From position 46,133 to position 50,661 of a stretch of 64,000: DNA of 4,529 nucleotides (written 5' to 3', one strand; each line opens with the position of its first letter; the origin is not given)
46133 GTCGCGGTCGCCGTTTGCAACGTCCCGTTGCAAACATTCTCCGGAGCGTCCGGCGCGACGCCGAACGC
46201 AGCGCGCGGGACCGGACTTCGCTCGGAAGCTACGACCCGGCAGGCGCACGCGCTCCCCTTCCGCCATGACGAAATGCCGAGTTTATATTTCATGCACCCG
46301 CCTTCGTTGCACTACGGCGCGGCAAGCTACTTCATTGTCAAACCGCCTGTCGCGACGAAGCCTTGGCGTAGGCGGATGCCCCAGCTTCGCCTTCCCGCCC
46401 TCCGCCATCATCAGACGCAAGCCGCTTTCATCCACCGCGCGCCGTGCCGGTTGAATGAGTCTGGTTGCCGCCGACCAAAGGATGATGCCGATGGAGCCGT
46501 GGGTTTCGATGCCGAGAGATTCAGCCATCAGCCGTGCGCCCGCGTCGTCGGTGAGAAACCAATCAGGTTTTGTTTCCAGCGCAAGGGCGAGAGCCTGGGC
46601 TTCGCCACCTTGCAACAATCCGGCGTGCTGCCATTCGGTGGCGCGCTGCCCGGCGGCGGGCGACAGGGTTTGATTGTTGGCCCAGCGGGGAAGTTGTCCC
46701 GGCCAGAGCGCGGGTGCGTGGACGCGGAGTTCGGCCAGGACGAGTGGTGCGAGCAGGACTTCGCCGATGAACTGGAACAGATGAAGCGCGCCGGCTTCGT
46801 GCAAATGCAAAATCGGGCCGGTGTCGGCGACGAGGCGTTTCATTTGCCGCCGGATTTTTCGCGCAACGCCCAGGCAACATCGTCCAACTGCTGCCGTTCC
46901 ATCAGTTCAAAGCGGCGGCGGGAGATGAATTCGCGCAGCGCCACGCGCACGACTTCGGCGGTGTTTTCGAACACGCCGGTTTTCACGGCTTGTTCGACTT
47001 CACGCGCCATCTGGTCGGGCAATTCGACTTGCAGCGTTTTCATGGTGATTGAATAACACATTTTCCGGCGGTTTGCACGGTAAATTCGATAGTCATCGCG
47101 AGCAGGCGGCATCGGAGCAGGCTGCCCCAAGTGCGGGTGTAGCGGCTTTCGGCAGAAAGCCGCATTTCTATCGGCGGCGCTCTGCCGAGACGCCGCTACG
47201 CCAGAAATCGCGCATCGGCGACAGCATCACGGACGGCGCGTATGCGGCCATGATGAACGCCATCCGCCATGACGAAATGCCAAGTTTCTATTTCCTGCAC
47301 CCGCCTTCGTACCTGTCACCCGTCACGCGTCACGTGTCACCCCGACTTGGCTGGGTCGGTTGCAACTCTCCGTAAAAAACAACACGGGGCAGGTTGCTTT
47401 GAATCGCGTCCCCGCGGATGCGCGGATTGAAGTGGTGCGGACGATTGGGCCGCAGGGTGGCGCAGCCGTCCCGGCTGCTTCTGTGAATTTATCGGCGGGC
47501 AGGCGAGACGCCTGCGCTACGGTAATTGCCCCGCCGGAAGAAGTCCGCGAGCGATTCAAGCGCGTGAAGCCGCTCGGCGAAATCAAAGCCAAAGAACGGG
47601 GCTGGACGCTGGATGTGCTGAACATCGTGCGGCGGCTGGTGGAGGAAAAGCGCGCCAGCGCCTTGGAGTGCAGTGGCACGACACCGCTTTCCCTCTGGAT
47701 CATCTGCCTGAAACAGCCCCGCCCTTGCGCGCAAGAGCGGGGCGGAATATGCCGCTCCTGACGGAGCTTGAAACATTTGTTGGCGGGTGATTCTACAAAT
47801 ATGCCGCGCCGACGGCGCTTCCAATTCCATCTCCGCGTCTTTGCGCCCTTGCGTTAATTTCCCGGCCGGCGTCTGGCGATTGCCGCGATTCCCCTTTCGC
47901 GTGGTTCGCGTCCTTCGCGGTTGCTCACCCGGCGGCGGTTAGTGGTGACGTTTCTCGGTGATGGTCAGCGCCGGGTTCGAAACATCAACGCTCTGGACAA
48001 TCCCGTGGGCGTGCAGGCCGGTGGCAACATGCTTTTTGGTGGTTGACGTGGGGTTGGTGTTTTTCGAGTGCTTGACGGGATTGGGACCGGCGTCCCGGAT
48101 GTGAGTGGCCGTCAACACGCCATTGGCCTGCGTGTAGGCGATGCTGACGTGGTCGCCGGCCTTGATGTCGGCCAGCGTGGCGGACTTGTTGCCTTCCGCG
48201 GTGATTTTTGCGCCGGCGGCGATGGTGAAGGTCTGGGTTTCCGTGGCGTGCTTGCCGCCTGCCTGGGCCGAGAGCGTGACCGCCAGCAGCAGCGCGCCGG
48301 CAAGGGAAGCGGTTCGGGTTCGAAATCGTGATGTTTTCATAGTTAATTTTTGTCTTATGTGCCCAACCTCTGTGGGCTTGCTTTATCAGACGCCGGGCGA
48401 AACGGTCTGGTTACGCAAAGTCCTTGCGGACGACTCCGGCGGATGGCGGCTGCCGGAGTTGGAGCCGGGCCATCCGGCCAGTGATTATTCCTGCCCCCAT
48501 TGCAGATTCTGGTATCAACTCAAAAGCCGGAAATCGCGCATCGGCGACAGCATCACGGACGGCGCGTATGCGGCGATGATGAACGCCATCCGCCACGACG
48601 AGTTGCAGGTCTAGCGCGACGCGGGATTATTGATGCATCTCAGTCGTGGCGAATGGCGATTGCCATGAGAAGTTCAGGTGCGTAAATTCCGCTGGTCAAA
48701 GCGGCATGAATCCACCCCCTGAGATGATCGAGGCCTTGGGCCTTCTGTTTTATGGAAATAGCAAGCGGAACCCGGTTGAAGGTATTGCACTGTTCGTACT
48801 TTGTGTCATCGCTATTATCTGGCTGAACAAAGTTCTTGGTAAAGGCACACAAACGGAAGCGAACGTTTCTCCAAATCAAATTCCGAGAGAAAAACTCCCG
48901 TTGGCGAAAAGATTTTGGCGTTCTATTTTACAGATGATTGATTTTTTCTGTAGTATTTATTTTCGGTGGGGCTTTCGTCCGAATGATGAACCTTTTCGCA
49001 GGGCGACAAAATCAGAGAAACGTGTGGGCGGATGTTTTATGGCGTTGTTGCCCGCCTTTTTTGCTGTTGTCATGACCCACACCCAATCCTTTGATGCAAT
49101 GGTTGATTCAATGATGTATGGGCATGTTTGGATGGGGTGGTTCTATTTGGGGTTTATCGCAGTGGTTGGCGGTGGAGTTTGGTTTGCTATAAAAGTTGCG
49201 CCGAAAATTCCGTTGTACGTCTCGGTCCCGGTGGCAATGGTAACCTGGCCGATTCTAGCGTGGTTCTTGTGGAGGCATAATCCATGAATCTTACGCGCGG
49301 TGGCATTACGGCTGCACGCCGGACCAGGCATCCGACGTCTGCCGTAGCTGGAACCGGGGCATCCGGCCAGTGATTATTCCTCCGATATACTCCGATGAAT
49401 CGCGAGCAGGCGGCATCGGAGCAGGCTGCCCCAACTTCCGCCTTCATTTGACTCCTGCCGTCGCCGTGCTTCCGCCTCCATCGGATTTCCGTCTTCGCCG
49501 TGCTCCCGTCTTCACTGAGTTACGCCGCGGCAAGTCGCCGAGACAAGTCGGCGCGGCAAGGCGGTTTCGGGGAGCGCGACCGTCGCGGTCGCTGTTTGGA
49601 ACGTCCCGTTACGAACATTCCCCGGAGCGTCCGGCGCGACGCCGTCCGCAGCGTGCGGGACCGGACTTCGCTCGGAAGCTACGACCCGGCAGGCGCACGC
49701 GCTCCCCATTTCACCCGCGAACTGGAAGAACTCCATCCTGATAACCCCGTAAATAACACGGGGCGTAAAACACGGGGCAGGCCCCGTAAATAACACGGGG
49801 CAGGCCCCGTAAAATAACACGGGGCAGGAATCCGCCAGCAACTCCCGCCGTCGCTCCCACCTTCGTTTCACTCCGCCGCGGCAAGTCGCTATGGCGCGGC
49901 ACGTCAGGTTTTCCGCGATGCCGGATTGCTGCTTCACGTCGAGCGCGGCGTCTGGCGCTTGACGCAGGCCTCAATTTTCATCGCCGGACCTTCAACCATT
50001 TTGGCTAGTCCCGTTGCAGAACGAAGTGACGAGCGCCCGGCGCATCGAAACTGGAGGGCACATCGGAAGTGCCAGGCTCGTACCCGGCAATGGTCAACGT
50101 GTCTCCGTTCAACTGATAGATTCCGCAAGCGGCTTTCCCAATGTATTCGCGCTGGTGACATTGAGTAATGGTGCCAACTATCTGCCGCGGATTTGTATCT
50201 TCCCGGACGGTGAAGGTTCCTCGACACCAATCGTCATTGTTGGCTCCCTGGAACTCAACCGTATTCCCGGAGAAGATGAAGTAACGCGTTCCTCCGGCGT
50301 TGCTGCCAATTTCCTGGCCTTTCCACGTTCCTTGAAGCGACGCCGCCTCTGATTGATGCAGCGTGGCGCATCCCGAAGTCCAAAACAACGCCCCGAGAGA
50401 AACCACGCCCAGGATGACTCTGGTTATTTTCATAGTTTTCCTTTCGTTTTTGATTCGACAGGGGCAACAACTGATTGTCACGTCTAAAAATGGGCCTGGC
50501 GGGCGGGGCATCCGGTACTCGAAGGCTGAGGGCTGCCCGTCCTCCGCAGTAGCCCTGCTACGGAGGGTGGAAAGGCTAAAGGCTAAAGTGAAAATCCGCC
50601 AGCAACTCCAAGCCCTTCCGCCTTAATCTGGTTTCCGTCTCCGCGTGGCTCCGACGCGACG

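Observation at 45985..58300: At least eight co-oriented fragments of a dpnI-like paralog scattered over 12 kb downstream of the intact gene, bracketing small cassettes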

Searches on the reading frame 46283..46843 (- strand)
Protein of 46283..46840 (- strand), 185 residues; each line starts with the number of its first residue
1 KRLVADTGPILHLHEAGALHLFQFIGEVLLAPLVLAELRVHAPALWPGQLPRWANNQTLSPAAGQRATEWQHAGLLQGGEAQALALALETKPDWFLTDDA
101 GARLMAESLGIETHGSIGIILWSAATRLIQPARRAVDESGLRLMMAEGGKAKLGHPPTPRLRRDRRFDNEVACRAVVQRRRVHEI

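Call 5: search_protein_families(library=pfam, proteins=[window:46283-46840:-], max_evalue=0.01)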
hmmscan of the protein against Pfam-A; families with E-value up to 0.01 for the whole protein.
window:46283-46840:- (185 aa): 0 families

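Call 44: find_encoding_contigs(protein=window:46283-46840:-, flank=10000, max_places=6)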
Protein window:46283-46840:- (185 aa): no gene with exactly this product is on record in the collection.

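Call 45: find_encoding_contigs(protein=window:46286-46843:-, flank=10000, max_places=6)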
Protein window:46286-46843:- (186 aa): 4 contigs read that carry it; 3 places shown.
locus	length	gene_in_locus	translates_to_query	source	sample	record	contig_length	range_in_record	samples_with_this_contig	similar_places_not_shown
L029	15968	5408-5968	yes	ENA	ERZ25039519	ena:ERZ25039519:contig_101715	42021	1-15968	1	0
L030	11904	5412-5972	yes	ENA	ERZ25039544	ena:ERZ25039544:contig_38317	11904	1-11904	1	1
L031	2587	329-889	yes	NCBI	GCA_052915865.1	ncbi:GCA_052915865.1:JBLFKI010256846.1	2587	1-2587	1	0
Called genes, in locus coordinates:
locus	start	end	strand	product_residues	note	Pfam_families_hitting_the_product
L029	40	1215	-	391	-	PF00665:rve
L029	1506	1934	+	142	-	-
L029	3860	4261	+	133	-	-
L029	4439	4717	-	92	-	-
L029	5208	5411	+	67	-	-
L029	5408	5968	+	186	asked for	PF11848:DUF3368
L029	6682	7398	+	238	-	-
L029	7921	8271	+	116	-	-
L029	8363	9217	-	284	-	PF02517:Rce1-like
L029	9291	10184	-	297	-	PF06044:DpnI, PF17726:DpnI_C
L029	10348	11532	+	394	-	PF10592:AIPR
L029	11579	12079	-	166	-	PF01555:N6_N4_Mtase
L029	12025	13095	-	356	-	PF01555:N6_N4_Mtase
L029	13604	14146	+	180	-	-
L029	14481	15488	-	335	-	PF05622:HOOK (weak), PF28422:CCDC89 (weak)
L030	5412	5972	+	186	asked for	PF11848:DUF3368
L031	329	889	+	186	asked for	PF11848:DUF3368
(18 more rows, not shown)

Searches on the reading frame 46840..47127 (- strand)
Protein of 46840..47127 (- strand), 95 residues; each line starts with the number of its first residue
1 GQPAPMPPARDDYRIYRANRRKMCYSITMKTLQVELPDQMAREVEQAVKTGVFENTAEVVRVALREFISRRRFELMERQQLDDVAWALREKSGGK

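Call 5: search_protein_families(library=pfam, proteins=[window:46840-47127:-], max_evalue=0.01)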
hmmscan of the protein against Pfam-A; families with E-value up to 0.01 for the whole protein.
window:46840-47127:- (95 aa): 2 families
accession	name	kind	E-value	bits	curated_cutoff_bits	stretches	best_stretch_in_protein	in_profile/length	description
PF01402.27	RHH_1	-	0.00091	19.5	20.5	1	32-68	2-37/39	Ribbon-helix-helix protein, copG family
PF09957.15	VapB_antitoxin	-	0.002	18.4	23.4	1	44-72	12-40/47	Bacterial antitoxin of type II TA system, VapB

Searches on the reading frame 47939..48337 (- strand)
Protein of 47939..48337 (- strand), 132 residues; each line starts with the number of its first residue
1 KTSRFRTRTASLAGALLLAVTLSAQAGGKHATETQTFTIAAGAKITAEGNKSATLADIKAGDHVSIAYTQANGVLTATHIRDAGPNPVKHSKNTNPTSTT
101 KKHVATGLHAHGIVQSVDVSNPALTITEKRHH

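Call 5: search_protein_families(library=pfam, proteins=[window:47939-48337:-], max_evalue=0.01)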
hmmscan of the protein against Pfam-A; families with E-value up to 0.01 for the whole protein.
window:47939-48337:- (132 aa): 2 families
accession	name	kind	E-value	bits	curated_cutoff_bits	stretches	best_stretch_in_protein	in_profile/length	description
PF18914.6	DUF5666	-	0.00091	19.9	27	1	35-80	17-59/60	Domain of unknown function (DUF5666)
PF11604.15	CusF_Ec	-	0.0042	17.3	27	0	52-81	42-71/72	Copper binding periplasmic protein CusF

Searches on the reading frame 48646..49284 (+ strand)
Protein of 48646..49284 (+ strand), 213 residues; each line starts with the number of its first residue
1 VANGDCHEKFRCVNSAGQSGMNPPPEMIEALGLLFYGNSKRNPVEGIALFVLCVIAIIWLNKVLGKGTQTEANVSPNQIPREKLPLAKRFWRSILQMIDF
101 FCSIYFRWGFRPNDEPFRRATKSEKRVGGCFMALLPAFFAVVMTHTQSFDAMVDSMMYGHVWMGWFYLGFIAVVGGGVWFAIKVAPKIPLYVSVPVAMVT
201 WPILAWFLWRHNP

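Call 5: search_protein_families(library=pfam, proteins=[window:48646-49284:+], max_evalue=0.01)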
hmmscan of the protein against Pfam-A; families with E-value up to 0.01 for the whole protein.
window:48646-49284:+ (213 aa): 0 families

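Call 51: search_protein_families(library=ncbifam, proteins=[window:48646-49284:+], max_evalue=0.001)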
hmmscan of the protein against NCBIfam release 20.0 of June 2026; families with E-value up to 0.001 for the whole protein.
window:48646-49284:+ (213 aa): 0 families

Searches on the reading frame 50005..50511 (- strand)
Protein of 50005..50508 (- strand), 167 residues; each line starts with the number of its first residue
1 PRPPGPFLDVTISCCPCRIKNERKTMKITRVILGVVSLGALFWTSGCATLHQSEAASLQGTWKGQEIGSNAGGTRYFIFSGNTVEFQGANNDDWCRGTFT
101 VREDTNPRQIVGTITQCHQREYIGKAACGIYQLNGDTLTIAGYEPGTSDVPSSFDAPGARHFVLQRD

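Call 5: search_protein_families(library=pfam, proteins=[window:50005-50508:-], max_evalue=0.01)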
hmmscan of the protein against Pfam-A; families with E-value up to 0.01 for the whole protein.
window:50005-50508:- (167 aa): 0 families

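Call 51: search_protein_families(library=ncbifam, proteins=[window:50008-50511:-], max_evalue=0.001)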
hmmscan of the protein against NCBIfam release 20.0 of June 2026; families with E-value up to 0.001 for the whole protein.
window:50008-50511:- (168 aa): 1 family
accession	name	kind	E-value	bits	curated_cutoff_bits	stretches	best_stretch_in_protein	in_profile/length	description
TIGR03067.1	Planc_TIGR03067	domain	2.5e-11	43.8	40.15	1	55-156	3-107/107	TIGR03067 domain-containing protein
